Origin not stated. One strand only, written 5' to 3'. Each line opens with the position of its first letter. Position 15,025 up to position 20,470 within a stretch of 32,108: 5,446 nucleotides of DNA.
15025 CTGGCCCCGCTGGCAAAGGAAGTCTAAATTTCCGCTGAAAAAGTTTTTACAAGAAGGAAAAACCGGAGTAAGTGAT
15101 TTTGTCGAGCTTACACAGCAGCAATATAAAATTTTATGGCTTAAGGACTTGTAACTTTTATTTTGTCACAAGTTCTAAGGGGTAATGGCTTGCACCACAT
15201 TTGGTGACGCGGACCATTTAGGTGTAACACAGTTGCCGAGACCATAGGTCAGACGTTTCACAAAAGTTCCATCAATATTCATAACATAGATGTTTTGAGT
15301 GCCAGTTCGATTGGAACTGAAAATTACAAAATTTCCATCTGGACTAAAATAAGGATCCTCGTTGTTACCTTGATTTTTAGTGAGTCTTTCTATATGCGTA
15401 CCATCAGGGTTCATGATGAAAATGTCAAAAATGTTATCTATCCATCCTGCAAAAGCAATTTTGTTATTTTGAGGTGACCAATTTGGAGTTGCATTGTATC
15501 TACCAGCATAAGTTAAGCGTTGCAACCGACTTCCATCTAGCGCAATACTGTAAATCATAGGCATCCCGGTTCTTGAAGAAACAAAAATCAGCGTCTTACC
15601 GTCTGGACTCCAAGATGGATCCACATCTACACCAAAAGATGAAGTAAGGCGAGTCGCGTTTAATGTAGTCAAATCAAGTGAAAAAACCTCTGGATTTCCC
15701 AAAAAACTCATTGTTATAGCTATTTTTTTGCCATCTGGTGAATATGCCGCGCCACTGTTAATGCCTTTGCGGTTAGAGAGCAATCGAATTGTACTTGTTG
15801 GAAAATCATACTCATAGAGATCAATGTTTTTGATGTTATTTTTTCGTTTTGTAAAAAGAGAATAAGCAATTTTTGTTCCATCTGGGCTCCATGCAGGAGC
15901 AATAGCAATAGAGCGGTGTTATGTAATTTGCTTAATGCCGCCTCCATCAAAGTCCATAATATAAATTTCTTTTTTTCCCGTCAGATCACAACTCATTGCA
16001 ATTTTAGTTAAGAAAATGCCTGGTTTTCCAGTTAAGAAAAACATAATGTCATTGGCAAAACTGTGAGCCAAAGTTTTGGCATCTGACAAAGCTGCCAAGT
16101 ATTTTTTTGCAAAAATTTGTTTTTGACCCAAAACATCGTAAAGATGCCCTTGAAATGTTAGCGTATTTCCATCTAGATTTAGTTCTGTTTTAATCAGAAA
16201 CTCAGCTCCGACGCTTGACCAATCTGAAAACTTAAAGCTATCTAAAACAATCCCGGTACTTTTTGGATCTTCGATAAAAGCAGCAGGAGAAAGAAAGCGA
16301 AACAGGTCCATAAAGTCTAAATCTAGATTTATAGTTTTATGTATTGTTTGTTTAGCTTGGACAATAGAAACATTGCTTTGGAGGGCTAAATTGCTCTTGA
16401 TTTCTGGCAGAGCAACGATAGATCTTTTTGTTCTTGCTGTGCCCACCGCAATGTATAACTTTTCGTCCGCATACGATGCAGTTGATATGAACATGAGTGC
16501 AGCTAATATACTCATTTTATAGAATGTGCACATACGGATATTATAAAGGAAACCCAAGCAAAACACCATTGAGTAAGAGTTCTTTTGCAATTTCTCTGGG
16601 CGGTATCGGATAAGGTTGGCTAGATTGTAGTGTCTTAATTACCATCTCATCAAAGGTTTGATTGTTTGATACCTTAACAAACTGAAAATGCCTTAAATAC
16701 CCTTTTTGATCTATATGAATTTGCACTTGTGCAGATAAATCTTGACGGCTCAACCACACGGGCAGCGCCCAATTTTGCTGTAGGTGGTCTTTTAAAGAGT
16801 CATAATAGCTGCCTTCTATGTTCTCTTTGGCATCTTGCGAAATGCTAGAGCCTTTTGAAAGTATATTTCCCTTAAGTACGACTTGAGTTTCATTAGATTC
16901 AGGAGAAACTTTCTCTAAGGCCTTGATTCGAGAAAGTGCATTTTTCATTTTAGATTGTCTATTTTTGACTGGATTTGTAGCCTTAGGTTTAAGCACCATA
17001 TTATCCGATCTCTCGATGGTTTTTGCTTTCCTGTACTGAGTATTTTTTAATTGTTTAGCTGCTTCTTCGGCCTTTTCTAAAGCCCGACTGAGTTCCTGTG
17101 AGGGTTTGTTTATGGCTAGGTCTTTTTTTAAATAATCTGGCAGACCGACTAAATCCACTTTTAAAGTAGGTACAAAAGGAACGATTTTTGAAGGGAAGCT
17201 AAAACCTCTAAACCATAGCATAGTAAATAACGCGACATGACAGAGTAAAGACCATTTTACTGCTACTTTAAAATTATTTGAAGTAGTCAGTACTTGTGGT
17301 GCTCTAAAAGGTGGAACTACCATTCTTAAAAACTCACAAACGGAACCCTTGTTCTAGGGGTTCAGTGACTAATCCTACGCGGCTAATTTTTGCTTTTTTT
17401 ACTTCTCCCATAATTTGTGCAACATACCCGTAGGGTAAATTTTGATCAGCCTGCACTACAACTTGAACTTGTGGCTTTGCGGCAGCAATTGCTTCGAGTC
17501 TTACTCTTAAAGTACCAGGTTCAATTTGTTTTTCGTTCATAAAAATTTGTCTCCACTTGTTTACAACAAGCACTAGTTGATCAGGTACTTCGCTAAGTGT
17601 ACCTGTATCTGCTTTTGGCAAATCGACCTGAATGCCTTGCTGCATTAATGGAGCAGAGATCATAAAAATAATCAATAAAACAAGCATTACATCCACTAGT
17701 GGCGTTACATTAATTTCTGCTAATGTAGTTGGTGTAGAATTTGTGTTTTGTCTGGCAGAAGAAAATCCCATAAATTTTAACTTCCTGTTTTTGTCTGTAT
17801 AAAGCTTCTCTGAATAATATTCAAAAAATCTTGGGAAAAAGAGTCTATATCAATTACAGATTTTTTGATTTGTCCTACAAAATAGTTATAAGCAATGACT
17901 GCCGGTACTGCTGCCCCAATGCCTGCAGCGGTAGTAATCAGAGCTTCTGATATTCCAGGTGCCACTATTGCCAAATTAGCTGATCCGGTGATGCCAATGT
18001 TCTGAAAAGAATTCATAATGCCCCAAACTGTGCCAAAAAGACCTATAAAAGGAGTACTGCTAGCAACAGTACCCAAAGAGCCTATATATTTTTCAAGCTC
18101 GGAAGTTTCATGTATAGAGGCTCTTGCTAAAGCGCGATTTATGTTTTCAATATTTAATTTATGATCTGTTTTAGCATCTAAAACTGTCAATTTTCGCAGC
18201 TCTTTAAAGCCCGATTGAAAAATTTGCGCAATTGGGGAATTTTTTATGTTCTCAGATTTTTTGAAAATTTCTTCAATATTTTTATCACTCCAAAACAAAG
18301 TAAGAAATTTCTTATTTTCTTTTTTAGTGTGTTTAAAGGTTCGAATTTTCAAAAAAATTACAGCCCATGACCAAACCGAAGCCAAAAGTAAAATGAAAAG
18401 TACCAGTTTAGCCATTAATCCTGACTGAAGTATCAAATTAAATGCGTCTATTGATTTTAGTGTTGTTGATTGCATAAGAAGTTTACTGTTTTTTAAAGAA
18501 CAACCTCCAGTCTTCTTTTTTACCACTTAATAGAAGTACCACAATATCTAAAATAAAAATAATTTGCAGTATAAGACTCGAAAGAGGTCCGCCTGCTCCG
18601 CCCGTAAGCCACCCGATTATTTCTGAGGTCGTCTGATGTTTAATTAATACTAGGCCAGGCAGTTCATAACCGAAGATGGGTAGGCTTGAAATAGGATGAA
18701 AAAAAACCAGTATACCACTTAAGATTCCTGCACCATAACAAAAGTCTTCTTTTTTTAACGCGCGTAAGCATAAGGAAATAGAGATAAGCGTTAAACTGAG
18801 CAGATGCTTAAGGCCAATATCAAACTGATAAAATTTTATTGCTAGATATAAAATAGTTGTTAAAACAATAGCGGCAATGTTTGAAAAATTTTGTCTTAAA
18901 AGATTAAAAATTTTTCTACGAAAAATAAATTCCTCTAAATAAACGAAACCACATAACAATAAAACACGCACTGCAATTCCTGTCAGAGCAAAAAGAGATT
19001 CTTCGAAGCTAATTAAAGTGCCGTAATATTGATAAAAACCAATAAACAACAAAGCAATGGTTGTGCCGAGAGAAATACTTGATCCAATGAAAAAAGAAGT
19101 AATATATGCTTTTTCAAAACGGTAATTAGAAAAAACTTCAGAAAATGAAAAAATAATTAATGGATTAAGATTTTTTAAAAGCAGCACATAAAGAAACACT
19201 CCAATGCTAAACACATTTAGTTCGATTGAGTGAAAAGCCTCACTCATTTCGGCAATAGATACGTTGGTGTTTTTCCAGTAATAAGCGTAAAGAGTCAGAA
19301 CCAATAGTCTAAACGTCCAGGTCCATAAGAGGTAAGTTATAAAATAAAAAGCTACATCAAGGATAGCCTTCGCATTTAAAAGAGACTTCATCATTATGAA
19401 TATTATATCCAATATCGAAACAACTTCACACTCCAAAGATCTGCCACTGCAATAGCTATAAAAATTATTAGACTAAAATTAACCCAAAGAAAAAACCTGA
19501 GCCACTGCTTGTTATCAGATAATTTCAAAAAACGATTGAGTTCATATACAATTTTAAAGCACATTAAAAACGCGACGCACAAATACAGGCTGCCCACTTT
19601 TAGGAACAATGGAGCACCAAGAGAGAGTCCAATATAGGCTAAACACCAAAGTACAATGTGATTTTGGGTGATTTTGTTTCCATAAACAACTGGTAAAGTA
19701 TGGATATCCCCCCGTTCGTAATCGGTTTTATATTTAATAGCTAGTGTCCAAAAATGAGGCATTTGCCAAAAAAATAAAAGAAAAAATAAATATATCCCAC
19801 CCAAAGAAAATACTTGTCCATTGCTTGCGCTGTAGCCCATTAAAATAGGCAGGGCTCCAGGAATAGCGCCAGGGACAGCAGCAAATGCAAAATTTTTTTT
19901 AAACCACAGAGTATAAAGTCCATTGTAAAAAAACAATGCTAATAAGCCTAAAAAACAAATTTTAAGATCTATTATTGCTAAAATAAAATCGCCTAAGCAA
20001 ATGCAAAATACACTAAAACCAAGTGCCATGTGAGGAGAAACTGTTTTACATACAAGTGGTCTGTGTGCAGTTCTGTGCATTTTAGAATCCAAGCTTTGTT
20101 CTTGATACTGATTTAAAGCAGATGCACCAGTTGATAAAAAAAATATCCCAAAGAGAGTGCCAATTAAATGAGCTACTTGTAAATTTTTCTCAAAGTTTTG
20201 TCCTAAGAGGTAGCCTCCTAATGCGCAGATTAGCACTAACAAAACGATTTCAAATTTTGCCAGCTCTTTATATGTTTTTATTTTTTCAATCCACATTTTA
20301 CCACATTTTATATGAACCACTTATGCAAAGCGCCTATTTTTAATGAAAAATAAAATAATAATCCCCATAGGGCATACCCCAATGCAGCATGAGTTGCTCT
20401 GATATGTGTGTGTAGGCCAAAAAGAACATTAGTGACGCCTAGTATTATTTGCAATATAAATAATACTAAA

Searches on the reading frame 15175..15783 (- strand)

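Call 67: search_protein_families(library=pfam, proteins=[window:15175-15783:-])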
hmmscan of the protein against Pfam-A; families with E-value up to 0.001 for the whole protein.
window:15175-15783:- (202 aa): 5 families
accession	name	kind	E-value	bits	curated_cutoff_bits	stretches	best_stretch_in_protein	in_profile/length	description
PF07676.18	PD40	-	8.2e-31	105.7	20.9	2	132-167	2-38/38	WD40-like Beta Propeller Repeat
PF00930.27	DPPIV_N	-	7e-09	35.3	22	0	129-180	33-80/354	Dipeptidyl peptidase IV (DPP IV) N-terminal region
PF25460.1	Beta-prop_Aladin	-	7.4e-08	32.3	171.1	1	57-169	117-223/340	Aladin seven-bladed propeller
PF25174.1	Beta-prop_THOC3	-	1.9e-06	27.5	305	1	6-170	88-242/272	THOC3 beta-propeller domain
PF14583.12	Pectate_lyase22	-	5e-05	22.6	30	0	55-83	355-383/386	Oligogalacturonate lyase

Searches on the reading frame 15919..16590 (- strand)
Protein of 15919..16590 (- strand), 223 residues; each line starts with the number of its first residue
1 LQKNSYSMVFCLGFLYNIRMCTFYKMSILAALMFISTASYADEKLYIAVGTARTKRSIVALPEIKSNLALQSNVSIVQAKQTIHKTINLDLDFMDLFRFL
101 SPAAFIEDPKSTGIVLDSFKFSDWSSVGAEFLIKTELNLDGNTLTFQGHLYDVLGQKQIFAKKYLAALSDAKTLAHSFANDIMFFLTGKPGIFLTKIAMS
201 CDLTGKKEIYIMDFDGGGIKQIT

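Call 67: search_protein_families(library=pfam, proteins=[window:15919-16590:-])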
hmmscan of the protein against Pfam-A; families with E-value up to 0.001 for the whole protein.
window:15919-16590:- (223 aa): 1 family
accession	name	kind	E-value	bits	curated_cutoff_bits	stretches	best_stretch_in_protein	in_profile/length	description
PF04052.18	TolB_N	-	9.9e-10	38.9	22.4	1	70-159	26-106/106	TolB amino-terminal domain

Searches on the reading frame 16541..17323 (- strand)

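Call 67: search_protein_families(library=pfam, proteins=[window:16541-17323:-])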
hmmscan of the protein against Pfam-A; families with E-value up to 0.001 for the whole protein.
window:16541-17323:- (260 aa): 1 family
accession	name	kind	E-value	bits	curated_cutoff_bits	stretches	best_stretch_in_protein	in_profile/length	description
PF13103.11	TonB_2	-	3.9e-15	56.2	22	1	172-242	3-72/85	TonB C terminal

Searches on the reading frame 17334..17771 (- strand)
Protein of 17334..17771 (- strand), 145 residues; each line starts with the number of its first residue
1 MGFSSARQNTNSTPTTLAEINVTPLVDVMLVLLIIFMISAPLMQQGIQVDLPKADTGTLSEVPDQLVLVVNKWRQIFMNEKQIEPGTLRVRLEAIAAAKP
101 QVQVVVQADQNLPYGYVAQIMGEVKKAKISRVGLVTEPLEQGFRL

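Call 67: search_protein_families(library=pfam, proteins=[window:17334-17771:-])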
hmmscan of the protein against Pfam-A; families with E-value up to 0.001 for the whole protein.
window:17334-17771:- (145 aa): 1 family
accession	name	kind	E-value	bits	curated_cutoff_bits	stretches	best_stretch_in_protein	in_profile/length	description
PF02472.21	ExbD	-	1.4e-30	106.4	25.4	1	17-138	5-127/128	Biopolymer transport protein ExbD/TolR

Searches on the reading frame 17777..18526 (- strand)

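Call 68: search_protein_families(library=pfam, proteins=[window:17777-18526:-])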
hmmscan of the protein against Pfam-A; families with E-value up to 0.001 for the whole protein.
window:17777-18526:- (249 aa): 1 family
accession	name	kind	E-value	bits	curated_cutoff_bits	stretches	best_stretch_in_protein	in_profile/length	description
PF01618.21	MotA_ExbB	-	7.4e-35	119.9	22.9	1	96-227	3-125/127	MotA/TolQ/ExbB proton channel family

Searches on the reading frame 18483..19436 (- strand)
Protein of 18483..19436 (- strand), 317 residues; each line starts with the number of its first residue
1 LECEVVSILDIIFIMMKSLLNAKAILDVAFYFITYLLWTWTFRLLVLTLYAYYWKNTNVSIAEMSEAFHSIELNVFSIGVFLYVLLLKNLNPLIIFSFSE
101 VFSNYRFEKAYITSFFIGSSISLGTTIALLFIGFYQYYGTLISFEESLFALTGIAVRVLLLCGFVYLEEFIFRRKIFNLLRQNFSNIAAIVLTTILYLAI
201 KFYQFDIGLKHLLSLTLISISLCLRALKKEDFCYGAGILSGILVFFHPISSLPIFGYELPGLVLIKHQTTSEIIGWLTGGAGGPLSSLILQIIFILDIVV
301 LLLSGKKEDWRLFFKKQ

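Call 68: search_protein_families(library=pfam, proteins=[window:18483-19436:-])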
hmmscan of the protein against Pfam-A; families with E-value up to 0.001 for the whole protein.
window:18483-19436:- (317 aa): 1 family
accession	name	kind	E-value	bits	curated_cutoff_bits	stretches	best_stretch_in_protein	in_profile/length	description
PF02517.21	Rce1-like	-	1.1e-05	26.1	22.4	1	159-230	10-78/93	Type II CAAX prenyl endopeptidase Rce1-like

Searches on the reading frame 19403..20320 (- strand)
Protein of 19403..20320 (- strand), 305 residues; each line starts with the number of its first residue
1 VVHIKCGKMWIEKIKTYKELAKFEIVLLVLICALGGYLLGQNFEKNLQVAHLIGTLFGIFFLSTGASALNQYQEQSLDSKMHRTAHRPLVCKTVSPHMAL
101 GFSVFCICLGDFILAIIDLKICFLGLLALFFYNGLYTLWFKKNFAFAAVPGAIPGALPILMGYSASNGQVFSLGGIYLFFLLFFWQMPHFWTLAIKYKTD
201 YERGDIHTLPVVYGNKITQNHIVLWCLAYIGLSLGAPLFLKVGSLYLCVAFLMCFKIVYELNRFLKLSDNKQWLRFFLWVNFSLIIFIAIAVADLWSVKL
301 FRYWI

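Call 68: search_protein_families(library=pfam, proteins=[window:19403-20320:-])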
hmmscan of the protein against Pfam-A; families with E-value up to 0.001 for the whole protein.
window:19403-20320:- (305 aa): 1 family
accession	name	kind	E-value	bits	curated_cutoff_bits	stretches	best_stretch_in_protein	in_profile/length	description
PF01040.23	UbiA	-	1.9e-46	158.9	34.2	1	29-279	1-248/250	UbiA prenyltransferase family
